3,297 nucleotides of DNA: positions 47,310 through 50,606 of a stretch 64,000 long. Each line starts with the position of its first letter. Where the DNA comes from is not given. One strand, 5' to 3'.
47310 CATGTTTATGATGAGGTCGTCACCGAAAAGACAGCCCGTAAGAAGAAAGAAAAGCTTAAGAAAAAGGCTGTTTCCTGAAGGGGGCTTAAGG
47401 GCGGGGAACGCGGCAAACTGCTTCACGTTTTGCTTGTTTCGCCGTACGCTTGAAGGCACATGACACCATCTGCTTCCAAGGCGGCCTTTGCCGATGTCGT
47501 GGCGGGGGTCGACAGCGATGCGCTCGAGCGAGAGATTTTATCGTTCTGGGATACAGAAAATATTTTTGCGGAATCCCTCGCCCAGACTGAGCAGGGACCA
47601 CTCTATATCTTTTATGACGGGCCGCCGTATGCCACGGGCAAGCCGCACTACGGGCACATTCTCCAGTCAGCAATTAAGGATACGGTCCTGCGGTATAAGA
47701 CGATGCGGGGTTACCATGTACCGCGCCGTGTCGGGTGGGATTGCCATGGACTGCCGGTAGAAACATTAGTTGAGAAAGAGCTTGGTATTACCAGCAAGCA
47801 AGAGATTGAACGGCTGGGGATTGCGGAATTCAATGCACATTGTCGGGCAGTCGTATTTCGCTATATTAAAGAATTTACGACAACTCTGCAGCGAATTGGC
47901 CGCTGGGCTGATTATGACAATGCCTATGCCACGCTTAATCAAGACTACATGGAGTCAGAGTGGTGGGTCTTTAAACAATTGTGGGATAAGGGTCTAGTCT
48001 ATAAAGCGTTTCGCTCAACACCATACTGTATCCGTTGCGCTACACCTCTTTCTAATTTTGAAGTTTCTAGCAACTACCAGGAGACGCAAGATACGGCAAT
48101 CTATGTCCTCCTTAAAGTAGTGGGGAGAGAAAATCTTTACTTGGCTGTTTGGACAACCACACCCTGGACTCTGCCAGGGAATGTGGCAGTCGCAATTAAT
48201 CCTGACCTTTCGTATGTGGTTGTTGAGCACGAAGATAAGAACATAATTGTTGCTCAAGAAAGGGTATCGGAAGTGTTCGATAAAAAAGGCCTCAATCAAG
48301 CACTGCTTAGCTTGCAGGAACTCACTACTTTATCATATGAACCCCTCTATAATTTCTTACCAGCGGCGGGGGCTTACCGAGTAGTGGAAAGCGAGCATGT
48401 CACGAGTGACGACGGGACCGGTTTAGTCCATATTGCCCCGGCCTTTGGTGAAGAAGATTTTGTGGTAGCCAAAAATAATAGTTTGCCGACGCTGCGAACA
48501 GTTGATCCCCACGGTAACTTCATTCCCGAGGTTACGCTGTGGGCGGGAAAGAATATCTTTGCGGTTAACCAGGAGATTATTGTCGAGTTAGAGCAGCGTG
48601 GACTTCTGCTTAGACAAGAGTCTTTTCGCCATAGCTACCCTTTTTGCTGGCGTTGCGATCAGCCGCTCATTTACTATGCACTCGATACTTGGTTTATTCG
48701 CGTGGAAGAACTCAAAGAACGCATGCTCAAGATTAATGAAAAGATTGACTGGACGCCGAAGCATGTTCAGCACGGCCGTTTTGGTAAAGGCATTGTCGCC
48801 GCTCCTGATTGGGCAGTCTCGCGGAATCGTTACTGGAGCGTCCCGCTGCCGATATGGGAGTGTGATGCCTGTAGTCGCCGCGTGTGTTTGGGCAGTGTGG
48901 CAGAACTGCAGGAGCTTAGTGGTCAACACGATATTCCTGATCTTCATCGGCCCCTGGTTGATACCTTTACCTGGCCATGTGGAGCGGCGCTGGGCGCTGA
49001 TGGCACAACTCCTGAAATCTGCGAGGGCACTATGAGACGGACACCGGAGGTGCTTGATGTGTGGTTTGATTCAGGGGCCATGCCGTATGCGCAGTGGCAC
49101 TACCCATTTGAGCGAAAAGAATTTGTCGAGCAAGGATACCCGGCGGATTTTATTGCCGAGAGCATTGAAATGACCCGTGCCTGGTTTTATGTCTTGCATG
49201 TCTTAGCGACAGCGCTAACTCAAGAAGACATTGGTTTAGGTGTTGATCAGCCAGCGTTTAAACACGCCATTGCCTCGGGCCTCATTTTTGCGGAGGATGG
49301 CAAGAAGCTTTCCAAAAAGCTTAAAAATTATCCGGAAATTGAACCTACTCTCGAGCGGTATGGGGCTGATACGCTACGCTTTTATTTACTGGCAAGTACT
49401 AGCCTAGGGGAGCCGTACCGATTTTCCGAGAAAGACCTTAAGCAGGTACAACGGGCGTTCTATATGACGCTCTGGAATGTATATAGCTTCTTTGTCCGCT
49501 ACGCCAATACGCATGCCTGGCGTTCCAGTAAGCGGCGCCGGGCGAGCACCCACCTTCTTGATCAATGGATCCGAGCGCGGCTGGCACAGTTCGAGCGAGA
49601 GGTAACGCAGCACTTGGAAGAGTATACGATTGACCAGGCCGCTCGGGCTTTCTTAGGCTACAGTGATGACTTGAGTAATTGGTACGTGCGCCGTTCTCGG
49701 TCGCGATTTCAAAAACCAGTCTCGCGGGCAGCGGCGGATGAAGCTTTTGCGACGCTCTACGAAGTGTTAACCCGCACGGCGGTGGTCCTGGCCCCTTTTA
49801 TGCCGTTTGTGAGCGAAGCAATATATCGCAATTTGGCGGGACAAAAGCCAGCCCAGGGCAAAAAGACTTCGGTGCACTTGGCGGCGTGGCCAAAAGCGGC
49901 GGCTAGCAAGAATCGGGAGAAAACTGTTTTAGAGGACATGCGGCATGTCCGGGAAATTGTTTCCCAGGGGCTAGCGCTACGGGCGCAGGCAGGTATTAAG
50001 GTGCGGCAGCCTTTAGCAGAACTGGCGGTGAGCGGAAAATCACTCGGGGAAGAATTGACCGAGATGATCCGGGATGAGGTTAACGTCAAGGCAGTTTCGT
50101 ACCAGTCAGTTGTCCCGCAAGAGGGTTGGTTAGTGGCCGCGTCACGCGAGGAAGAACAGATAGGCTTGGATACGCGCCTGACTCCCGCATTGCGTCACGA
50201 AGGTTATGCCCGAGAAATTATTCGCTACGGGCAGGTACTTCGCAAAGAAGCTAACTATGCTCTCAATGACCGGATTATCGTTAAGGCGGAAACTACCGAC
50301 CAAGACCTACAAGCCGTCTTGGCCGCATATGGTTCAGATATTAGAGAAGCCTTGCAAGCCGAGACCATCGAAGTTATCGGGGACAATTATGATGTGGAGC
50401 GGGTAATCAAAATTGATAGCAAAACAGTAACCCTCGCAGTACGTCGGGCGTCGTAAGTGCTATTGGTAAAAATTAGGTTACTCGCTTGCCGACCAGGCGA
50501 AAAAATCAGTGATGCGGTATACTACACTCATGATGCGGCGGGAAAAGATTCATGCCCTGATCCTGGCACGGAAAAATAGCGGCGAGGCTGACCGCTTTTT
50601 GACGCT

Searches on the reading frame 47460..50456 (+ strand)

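Call 18: search_protein_families(library=pfam, proteins=[window:47460-50456:+], max_evalue=0.0001)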
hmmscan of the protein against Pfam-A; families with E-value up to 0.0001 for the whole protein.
window:47460-50456:+ (998 aa): 4 families
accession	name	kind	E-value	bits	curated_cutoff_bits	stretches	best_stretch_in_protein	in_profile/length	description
PF00133.28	tRNA-synt_1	-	1.2e-123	413.4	22.7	1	26-650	2-408/414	tRNA synthetases class I (I, L, M and V)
PF08264.19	Anticodon_1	-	7.5e-31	107.4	25.1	1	701-852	1-144/148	Anticodon-binding domain of tRNA ligase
PF19302.4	DUF5915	-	5.7e-17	62.3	27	1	887-996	89-194/195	Domain of unknown function (DUF5915)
PF09334.17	tRNA-synt_1g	-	2.1e-16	60.1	20.1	1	56-202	8-135/391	tRNA synthetases class I (M)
